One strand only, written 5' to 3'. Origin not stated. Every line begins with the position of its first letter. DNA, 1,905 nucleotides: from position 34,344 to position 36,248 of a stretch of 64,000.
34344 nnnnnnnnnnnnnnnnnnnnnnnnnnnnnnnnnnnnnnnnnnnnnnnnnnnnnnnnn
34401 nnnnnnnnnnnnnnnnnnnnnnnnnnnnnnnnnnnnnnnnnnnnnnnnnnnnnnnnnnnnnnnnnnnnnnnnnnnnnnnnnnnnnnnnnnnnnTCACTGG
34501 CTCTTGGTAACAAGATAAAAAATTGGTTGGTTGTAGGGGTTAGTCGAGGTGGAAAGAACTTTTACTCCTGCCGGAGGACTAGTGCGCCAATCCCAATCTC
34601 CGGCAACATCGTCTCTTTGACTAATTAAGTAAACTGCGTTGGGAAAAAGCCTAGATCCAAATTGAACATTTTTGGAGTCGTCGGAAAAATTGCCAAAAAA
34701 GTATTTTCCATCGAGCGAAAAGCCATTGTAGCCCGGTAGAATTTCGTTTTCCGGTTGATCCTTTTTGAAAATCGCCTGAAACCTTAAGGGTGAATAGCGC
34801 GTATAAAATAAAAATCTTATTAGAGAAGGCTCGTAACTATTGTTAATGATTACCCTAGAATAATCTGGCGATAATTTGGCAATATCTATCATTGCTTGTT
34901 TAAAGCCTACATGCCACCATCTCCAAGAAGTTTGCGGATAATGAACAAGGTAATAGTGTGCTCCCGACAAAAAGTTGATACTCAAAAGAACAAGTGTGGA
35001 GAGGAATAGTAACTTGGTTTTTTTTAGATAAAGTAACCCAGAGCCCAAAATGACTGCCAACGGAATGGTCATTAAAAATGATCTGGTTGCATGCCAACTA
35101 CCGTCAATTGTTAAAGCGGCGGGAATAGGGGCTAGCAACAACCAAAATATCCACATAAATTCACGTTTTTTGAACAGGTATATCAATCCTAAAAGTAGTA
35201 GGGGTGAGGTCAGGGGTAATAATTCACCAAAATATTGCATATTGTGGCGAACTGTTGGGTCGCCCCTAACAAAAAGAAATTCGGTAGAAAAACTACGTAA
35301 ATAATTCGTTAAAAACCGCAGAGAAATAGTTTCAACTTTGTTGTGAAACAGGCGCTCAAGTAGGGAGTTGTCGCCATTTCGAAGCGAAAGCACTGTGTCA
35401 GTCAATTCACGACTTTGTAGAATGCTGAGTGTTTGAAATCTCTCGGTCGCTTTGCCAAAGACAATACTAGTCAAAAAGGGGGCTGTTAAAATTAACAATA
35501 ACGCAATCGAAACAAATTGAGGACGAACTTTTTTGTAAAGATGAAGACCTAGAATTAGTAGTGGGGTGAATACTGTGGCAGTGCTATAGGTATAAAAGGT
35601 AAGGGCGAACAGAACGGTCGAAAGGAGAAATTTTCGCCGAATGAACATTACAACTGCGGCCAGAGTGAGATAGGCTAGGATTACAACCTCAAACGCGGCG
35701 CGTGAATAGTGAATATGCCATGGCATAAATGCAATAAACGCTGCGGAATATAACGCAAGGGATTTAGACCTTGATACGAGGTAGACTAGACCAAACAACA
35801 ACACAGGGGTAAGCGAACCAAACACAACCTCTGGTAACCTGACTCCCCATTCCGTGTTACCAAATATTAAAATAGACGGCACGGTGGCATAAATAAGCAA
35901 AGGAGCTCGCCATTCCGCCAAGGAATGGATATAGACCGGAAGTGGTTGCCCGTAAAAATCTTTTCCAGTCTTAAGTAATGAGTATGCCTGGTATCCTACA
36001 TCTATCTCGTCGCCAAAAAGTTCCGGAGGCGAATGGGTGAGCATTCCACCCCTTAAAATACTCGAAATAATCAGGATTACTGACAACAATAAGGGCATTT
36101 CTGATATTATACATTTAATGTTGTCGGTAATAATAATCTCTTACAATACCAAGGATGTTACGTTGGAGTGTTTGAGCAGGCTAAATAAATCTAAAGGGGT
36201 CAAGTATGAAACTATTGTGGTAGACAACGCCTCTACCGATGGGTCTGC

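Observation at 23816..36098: Tandem array of paralogous PMT/ArnT-like GT-C glycosyltransferases, six copies in the window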

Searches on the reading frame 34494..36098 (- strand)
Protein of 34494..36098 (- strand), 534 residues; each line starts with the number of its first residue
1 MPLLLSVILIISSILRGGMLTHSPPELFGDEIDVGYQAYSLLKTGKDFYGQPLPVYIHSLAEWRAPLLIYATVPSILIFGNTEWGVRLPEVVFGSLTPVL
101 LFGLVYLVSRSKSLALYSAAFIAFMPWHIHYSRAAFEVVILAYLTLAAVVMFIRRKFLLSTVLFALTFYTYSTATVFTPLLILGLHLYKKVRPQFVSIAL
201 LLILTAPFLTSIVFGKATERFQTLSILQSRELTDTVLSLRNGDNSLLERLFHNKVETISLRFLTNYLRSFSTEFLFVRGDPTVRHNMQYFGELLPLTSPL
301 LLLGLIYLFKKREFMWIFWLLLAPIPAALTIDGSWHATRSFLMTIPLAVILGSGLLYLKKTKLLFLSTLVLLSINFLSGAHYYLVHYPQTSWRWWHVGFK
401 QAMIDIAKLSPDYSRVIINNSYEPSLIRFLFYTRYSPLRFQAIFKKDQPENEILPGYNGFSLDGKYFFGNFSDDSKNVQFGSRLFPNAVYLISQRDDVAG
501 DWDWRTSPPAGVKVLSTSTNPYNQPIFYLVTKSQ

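Call 4: search_protein_families(library=pfam, proteins=[window:34494-36098:-], max_evalue=0.01)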
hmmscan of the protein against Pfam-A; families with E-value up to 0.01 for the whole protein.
window:34494-36098:- (534 aa): 2 families
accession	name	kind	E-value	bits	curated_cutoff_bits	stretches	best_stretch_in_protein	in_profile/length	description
PF02366.24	PMT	-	3e-06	27.4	22.7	1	75-155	74-154/245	Dolichyl-phosphate-mannose-protein mannosyltransferase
PF13231.12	PMT_2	-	1e-05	26.2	26.1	1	65-209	3-158/160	Dolichyl-phosphate-mannose-protein mannosyltransferase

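Call 8: search_protein_families(library=ncbifam, proteins=[window:34494-36098:-], max_evalue=0.01)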
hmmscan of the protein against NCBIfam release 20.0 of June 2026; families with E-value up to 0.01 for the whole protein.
window:34494-36098:- (534 aa): 1 family
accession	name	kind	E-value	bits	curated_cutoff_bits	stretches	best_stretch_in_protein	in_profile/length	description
TIGR03663.1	TIGR03663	subfamily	1.5e-09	37.4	126.25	1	6-155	5-140/435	flippase activity-associated protein Agl23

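Call 54: find_homologous_proteins(query=window:34494-36098:-, max_evalue=0.00001)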
Query window:34494-36098:- (534 aa): 748 proteins with E <= 0.00001 among 8000 candidates; the best 120 are listed.
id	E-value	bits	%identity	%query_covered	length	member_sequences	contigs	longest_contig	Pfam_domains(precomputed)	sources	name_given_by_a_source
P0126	0.0e+0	1186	100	100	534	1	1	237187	PF02366.25,PF13231.13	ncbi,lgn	-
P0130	4.6e-201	688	58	100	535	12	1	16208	-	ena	-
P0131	1.9e-195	669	58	97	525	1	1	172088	PF13231.13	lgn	-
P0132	3.5e-192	658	58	100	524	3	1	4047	PF13231.13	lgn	-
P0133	1.7e-190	653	55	100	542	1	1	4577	PF13231.13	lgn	-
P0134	4.4e-190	651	56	100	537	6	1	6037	-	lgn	-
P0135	2.3e-189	649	56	97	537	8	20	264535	-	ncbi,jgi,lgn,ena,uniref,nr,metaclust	ncbi:MAG: hypothetical protein UX99_C0005G0018 [Candidatus Amesbacteria bacterium GW2011_GWB1_47_26]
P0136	2.4e-189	649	55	100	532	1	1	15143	-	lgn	-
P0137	3.1e-189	649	55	97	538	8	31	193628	-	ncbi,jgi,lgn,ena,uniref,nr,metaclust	ncbi:hypothetical protein A2701_03785 [Candidatus Amesbacteria bacterium RIFCSPHIGHO2_01_FULL_47_34]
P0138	1.9e-188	646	53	100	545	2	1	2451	PF13231.13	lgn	-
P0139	4.3e-187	641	56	97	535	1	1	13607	PF13231.13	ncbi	-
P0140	1.9e-186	639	56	99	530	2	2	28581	PF13231.13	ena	-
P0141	5.9e-186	638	55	96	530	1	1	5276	PF02366.25,PF13231.13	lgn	-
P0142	1.6e-185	636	55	96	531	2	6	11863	-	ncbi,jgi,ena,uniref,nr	ncbi:MAG: hypothetical protein UV66_C0013G0002 [Candidatus Woesebacteria bacterium GW2011_GWA1_43_12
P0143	1.9e-185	636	54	97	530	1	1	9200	PF02366.25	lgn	-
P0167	7.4e-174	598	51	100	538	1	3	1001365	-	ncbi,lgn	-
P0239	9.1e-144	499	46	99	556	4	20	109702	PF02366.25,PF13231.13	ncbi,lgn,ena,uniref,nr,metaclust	ncbi:MAG: hypothetical protein A3D24_01765 [Candidatus Blackburnbacteria bacterium RIFCSPHIGHO2_02_F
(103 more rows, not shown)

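Call 55: find_encoding_contigs(protein=P0167, flank=10000, max_places=1)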
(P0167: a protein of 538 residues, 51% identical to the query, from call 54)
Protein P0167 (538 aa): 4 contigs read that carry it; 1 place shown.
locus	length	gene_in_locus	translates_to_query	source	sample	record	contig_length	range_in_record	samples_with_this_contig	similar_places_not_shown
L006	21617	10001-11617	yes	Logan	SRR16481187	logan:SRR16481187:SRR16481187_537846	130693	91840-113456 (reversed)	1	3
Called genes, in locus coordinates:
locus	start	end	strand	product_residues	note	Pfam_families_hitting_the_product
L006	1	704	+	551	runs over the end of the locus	PF10131:PTPS_related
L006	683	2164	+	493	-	PF01943:Polysacc_synt, PF13440:Polysacc_synt_3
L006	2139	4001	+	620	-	-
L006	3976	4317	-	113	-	-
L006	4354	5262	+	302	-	PF00535:Glycos_transf_2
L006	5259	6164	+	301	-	PF00535:Glycos_transf_2, PF13641:Glyco_tranf_2_3, PF13632:Glyco_trans_2_3 (weak)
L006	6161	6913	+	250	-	PF00535:Glycos_transf_2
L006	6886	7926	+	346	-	PF00534:Glycos_transf_1, PF13692:Glyco_trans_1_4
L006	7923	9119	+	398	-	PF09594:GT87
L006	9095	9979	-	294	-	PF00535:Glycos_transf_2, PF10111:Glyco_tranf_2_2 (faint), PF13641:Glyco_tranf_2_3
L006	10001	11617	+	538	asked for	-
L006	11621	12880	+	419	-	PF06728:PIG-U (weak), PF03155:Alg6_Alg8 (faint)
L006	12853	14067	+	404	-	PF09594:GT87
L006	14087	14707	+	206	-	-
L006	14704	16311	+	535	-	-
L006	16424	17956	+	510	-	-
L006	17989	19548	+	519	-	-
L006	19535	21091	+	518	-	-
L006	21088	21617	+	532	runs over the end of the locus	PF13231:PMT_2 (weak)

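Call 56: find_encoding_contigs(protein=P0239, flank=10000, max_places=1)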
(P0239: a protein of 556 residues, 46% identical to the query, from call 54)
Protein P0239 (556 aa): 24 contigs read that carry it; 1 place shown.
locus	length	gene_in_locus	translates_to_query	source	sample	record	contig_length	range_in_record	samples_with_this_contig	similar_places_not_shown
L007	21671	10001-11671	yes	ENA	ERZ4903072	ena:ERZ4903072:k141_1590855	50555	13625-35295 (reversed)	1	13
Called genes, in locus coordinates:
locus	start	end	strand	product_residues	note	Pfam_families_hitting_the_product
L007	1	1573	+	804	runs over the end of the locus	PF09586:YfhO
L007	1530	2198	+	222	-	PF01209:Ubie_methyltran, PF13489:Methyltransf_23, PF01728:FtsJ, PF07021:MetW (weak), PF13847:Methyltransf_31, PF08241:Methyltransf_11, PF08242:Methyltransf_12, PF13649:Methyltransf_25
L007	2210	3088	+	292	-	PF00535:Glycos_transf_2, PF10111:Glyco_tranf_2_2 (faint), PF12804:NTP_transf_3 (weak), PF13641:Glyco_tranf_2_3, PF13632:Glyco_trans_2_3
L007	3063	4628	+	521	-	PF13231:PMT_2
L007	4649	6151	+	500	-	PF13231:PMT_2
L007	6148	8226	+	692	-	PF00535:Glycos_transf_2, PF10111:Glyco_tranf_2_2, PF13641:Glyco_tranf_2_3, PF13712:Glyco_tranf_2_5 (weak), PF13632:Glyco_trans_2_3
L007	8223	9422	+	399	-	PF09594:GT87 (weak)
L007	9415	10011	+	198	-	-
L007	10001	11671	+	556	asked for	PF02366:PMT, PF13231:PMT_2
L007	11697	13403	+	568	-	PF13231:PMT_2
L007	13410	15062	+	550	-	PF10131:PTPS_related (weak)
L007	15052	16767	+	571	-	-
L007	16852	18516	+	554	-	PF02366:PMT (weak), PF13231:PMT_2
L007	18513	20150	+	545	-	PF13231:PMT_2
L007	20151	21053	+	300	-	PF00535:Glycos_transf_2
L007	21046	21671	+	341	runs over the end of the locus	PF13439:Glyco_transf_4 (weak), PF20706:GT4-conflict (weak), PF00534:Glycos_transf_1, PF13692:Glyco_trans_1_4, PF13524:Glyco_trans_1_2 (weak)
